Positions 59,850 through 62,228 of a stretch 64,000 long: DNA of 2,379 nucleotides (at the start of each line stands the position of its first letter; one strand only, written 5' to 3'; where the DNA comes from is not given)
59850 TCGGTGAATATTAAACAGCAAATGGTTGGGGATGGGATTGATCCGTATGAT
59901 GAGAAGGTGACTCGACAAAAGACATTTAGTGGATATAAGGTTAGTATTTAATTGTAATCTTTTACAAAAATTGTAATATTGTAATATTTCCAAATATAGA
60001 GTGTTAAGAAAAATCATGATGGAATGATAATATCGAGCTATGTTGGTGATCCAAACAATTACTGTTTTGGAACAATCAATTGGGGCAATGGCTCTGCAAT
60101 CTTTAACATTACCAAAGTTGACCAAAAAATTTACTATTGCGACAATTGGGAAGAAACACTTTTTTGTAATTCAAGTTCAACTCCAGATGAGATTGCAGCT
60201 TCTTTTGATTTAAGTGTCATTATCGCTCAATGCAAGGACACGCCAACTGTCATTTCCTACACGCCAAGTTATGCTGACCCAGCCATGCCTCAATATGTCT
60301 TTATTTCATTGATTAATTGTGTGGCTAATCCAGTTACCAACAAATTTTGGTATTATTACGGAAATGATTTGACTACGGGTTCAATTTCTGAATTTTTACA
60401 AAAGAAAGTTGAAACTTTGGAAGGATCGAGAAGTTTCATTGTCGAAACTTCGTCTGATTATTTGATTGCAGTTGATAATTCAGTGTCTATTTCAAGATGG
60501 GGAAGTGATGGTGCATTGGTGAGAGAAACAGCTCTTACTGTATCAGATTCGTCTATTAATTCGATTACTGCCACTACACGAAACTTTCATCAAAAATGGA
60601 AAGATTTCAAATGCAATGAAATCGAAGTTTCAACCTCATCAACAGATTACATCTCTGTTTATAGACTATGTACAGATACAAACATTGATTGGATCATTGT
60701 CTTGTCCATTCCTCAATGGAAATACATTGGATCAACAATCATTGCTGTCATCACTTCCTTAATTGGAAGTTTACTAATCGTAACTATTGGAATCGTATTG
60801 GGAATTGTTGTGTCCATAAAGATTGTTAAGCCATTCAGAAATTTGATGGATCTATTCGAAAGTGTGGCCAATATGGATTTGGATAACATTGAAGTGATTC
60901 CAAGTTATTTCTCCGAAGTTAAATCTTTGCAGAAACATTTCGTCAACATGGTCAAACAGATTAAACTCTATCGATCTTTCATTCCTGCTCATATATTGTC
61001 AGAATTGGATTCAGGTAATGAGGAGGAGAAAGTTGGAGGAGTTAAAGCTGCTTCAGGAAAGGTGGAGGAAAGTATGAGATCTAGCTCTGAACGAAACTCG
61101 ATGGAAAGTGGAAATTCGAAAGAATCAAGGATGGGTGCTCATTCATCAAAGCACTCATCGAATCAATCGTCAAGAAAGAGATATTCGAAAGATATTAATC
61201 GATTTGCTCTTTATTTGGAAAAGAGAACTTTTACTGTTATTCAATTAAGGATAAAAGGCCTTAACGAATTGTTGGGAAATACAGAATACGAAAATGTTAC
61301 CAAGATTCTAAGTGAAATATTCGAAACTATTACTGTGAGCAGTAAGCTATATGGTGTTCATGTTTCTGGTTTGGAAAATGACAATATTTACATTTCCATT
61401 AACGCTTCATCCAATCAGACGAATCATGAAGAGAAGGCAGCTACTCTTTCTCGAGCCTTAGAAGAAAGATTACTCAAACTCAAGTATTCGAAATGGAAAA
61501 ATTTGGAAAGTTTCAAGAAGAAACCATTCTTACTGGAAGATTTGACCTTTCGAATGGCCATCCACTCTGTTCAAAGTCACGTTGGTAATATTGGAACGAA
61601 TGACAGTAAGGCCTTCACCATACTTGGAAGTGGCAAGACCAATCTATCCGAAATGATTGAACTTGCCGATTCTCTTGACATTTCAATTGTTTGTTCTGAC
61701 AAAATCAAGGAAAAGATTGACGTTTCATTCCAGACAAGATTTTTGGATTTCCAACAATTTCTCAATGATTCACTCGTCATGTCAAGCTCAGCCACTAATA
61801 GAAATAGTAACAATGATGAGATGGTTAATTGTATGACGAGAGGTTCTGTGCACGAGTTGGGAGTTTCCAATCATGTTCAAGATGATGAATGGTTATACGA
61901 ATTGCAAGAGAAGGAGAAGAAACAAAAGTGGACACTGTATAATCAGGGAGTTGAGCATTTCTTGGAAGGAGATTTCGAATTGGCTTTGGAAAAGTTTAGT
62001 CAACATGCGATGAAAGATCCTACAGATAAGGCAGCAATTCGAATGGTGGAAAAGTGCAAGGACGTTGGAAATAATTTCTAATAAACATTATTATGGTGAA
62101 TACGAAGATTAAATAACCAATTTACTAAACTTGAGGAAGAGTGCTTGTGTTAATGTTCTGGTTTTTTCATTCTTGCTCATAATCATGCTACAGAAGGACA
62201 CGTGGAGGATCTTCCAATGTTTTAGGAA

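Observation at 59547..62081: Receptor-like protein with a Cache/CHASE-like ectodomain, two TM helices and a degenerate class III cyclase domain plus TPR tail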

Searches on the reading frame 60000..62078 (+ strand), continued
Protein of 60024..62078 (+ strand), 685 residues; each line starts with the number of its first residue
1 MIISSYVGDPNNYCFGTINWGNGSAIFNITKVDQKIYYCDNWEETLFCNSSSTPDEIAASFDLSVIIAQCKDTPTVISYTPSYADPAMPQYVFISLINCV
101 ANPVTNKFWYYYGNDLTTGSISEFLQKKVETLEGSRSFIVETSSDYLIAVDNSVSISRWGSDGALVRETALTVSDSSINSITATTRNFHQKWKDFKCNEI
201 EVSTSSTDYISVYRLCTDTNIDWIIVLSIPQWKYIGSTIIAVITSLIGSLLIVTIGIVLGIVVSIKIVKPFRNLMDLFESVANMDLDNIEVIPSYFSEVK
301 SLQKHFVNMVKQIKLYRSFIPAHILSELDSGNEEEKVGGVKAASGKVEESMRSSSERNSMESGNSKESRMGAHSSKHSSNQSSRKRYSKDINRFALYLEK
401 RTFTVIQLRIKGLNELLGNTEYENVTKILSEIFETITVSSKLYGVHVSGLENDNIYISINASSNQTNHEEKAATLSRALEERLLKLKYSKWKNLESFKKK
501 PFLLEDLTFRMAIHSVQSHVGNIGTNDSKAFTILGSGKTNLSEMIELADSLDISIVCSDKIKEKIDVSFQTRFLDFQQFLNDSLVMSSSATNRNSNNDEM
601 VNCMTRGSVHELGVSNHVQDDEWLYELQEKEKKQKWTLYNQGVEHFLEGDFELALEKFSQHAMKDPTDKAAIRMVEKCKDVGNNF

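Call 42: find_homologous_proteins(query=A3, max_evalue=1e-10)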
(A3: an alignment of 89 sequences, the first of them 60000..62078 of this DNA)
Query A3 (89 sequences) (693 aa, profile of the alignment): 12 proteins with E <= 1e-10 among 8000 candidates.
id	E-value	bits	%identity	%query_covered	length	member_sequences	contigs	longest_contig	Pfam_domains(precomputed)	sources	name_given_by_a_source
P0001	1.1e-254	866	45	99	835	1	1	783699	-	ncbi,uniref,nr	ncbi:hypothetical protein C9374_012386 [Naegleria lovaniensis]|uniref:Guanylate cyclase domain-conta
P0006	2.1e-230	786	40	91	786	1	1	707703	-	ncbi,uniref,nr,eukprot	ncbi:predicted protein [Naegleria gruberi]|uniref:Predicted protein n=1 Tax=Naegleria gruberi TaxID=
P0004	4.1e-230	785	41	99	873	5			-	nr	nr:unnamed protein product [Naegleria fowleri]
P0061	3.6e-228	778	40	91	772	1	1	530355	-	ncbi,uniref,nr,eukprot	ncbi:predicted protein [Naegleria gruberi]|uniref:Predicted protein n=1 Tax=Naegleria gruberi TaxID=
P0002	1.1e-221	757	45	99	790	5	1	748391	-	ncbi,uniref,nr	ncbi:hypothetical protein FDP41_001066 [Naegleria fowleri]|uniref:Guanylate cyclase domain-containin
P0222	3.5e-204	699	36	99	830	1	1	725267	-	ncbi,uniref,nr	ncbi:hypothetical protein C9374_000507 [Naegleria lovaniensis]|uniref:Guanylate cyclase domain-conta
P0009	1.2e-195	671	36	90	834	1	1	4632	-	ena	-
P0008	7.3e-161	556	43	82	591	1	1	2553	-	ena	-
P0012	1.9e-142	495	35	81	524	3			-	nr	nr:unnamed protein product [Naegleria fowleri]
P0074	2.0e-126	442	38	61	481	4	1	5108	-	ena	-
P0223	3.3e-17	81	22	17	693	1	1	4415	PF05226.17,PF00211.26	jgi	jgi:adenylate cyclase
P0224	8.5e-12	63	22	18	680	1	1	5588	PF00015.27,PF00672.31,PF02743.25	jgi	-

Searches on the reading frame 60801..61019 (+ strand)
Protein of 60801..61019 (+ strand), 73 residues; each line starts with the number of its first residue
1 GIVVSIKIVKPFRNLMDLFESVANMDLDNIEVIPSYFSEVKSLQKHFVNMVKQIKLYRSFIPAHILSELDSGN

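Call 51: search_solved_structures(query=A4, max_evalue=10, show_alignments=4)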
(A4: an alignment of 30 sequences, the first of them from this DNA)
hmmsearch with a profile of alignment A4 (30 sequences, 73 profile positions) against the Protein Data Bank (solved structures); distinct sequences matched with E-value up to 10: 6.
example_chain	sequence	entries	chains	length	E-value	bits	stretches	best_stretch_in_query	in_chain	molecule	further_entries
5iji_A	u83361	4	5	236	0.018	18.6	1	6-59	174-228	Nitrate/nitrite sensor histidine kinase NarQ | Nitrate/nitrite sensor protein NarQ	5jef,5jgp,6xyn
5jeq_A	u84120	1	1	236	0.018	18.6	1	6-59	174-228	Nitrate/nitrite sensor protein NarQ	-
6yue_A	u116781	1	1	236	0.018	18.6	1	6-59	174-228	Nitrate/nitrite sensor protein NarQ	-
4ue4_C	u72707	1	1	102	0.32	14.6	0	35-56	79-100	SIGNAL RECOGNITION PARTICLE PROTEIN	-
9r1o_A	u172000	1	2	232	2.2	12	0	30-54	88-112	sc-apCC-6-DPH-NR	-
1foe_A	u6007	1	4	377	4.3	11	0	27-64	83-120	T-LYMPHOMA INVASION AND METASTASIS INDUCING PROTEIN 1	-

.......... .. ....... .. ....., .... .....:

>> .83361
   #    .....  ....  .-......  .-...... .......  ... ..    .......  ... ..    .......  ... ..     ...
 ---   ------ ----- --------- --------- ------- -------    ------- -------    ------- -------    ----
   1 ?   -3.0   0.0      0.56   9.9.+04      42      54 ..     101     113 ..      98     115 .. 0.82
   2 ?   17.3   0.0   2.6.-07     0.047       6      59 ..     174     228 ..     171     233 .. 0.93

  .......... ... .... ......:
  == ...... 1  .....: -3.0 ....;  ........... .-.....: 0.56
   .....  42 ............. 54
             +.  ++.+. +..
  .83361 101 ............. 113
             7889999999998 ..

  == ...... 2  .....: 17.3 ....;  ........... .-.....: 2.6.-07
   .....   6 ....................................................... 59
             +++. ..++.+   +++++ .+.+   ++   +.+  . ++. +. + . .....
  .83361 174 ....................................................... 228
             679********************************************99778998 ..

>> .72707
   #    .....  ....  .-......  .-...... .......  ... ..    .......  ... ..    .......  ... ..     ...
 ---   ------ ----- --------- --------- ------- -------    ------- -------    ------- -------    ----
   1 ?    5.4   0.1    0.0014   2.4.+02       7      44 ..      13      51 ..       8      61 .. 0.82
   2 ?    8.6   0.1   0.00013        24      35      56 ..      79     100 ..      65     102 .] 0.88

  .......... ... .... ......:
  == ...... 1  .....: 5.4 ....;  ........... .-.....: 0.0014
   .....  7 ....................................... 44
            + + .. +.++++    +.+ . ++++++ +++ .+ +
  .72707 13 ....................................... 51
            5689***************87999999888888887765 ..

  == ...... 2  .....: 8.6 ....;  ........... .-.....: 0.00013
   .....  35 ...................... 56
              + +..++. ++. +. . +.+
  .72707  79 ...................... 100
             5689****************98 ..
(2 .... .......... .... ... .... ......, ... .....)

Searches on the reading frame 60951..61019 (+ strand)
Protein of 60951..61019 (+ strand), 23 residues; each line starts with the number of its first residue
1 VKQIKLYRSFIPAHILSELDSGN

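Call 54: search_solved_structures(query=A5, max_evalue=10, show_alignments=5)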
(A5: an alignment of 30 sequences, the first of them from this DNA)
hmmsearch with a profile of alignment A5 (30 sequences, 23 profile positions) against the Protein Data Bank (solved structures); distinct sequences matched with E-value up to 10: 2.
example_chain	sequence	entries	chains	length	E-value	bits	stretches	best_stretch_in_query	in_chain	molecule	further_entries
3cki_B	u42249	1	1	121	1.2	11.7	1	1-10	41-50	Metalloproteinase inhibitor 3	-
6jbc_A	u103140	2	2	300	2.5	10.7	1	8-15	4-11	Pantoate kinase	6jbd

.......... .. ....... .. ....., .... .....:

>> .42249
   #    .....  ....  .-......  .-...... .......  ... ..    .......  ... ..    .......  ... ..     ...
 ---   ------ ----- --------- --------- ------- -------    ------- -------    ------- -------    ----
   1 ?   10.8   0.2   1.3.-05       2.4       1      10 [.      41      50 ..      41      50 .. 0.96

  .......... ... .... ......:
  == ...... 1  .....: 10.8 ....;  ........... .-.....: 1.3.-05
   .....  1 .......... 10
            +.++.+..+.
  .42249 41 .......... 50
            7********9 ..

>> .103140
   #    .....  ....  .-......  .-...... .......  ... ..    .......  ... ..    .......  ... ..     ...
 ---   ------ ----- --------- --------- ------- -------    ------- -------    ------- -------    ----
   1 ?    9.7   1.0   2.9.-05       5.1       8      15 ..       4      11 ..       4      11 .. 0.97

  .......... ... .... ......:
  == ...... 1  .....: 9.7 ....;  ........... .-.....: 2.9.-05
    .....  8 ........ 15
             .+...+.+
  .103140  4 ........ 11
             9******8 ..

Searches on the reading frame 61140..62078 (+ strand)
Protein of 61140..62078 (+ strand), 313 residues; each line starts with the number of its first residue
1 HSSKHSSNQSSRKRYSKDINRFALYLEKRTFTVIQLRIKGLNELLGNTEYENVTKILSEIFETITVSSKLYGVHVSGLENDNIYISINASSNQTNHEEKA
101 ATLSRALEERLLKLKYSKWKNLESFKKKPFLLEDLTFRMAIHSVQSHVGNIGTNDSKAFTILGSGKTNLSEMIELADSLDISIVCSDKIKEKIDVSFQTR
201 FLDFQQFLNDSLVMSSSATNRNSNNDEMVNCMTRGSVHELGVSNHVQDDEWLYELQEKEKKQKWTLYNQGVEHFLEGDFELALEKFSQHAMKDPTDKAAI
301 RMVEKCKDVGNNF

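Call 31: search_solved_structures(query=window:61140-62078:+, max_evalue=10, show_alignments=2)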
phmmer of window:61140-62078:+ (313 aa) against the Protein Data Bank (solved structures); distinct sequences matched with E-value up to 10: 14.
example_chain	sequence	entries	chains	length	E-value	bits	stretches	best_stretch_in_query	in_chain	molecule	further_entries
3r5g_A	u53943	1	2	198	0.0002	24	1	26-179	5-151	CyaB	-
8ump_A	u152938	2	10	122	0.014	17.9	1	253-303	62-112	T33-ml35-redesigned-TPR-domain-fold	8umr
8bu0_A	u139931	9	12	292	0.017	17.7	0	257-297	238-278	Consensus tetratricopeptide repeat protein | Crystal structure of an 8-repeat consensus TPR superhelix with Zinc. | Monomer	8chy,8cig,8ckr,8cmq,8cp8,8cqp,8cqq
1na0_A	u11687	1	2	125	0.027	17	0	265-300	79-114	designed protein CTPR3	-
3kd7_A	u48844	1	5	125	0.041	16.4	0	259-296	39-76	CTPR390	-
2fo7_A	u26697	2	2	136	0.056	16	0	257-296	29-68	SYNTHETIC CONSENSUS TPR PROTEIN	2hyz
8ch0_A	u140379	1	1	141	0.065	15.8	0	259-296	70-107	Consensus tetratricopeptide repeat protein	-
9qhc_A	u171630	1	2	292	0.07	15.7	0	255-296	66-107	Engineered tetratricopeptide repeat protein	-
1na3_A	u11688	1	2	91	0.19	14.2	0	266-300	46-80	designed protein CTPR2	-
6vfh_A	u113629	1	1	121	0.26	13.8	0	266-302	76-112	T33_dn10A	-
6v8e_A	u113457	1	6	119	0.27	13.7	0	265-300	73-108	Designed protein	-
6vfi_B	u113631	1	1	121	0.32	13.5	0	265-297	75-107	O43_dn18B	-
6vl6_A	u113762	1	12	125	0.55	12.7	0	265-302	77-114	T33_dn2A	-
2avp_A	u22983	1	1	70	0.76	12.3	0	264-294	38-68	synthetic consensus TPR protein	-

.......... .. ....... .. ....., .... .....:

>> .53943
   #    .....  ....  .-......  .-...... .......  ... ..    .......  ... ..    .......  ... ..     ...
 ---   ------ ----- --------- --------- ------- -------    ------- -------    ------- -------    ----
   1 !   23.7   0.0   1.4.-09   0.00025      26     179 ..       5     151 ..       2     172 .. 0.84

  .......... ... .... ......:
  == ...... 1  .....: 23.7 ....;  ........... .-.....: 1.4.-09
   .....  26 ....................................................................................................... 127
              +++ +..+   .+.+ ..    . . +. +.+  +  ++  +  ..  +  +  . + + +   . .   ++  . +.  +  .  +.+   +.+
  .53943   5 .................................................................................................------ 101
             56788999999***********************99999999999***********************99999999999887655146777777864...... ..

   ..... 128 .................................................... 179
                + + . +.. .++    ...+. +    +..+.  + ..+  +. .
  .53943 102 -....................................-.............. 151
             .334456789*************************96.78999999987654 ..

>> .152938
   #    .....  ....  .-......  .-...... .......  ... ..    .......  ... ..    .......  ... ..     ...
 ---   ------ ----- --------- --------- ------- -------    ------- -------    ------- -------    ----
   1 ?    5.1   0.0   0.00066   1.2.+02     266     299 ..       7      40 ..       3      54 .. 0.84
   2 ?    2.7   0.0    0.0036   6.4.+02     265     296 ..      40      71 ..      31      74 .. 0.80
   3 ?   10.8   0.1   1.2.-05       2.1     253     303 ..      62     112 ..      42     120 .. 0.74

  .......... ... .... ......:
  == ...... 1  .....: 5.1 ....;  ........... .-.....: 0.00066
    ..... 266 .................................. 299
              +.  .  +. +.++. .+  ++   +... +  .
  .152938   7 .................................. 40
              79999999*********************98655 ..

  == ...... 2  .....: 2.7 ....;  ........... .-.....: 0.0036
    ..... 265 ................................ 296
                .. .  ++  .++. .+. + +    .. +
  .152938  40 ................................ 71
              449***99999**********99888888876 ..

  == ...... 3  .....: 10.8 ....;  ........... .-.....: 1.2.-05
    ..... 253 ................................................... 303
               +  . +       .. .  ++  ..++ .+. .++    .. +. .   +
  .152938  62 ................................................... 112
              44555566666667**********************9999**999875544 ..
